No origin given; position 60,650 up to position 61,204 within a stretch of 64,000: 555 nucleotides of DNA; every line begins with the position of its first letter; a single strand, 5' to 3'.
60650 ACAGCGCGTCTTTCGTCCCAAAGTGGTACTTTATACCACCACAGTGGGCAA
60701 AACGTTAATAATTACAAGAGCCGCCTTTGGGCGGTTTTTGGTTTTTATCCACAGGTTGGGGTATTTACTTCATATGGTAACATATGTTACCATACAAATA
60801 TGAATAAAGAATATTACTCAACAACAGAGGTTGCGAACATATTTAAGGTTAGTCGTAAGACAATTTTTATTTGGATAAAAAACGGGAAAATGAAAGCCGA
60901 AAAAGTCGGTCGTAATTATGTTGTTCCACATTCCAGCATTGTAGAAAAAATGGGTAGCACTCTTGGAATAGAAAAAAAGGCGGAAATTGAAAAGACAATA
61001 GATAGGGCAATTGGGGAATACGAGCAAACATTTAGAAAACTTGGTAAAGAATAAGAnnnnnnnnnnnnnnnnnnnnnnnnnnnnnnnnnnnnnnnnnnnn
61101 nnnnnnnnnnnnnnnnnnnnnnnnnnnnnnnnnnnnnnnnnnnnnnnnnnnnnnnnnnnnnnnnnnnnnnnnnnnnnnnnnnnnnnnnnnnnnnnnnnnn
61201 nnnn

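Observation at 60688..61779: Tandem occupancy of the rpsI att site: a 1-kb integrase-less HTH-Doc element flanked by perfect 50-bp repeats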

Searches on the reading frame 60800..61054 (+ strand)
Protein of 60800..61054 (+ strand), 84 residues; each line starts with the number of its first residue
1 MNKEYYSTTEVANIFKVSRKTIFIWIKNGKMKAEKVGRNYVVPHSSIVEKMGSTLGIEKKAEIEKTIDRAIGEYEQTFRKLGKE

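Call 12: search_protein_families(library=pfam, proteins=[window:60800-61054:+], max_evalue=0.01)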
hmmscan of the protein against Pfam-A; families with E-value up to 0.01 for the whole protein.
window:60800-61054:+ (84 aa): 5 families
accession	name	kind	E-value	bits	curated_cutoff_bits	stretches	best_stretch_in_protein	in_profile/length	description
PF12728.13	HTH_17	-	3e-09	37.5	27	1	5-49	1-45/51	Helix-turn-helix domain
PF04936.17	DUF658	-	0.00018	21.8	24.4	1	8-73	17-78/186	Protein of unknown function (DUF658)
PF13411.12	MerR_1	-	0.00092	19.7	21.6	1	6-40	1-35/69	MerR HTH family regulatory protein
PF01710.22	HTH_Tnp_IS630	-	0.0029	18.1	21.3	1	7-37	20-50/119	Transposase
PF24964.1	DUF7769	-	0.0041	17.2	27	1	7-25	26-45/55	Domain of unknown function (DUF7769)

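Call 57: search_protein_families(library=ncbifam, proteins=[window:60800-61054:+], max_evalue=0.01)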
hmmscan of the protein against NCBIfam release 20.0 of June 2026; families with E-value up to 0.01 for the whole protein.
window:60800-61054:+ (84 aa): 5 families
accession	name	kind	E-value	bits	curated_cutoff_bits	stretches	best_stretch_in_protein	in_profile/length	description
TIGR01764.1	excise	domain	7.2e-09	35.9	28.8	1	5-45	1-41/49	excisionase family DNA-binding protein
NF040990.2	MamR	equivalog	7.8e-08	32.5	100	1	3-51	41-89/91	magnetosome protein MamR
NF033787.1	HTH_BldC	subfamily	9.9e-05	22.1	77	1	8-32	5-29/49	BldC family transcriptional regulator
NF047737.1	antiphage_MADS1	equivalog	0.00021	21.5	80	1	8-40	6-38/49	methylation-associated defense system helix-turn-helix domain-containing protein MAD1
NF038291.1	rep_pAB02_ORF2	subfamily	0.00086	19.7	85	1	6-32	3-29/172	plasmid replication DNA-binding protein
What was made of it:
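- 60800..61054 (+): HTH_17 / excisionase-type DNA-binding protein (84 aa); inferred antitoxin and autorepressor. PF12728 3e-9, TIGR01764 7e-9 (calls 12, 57).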
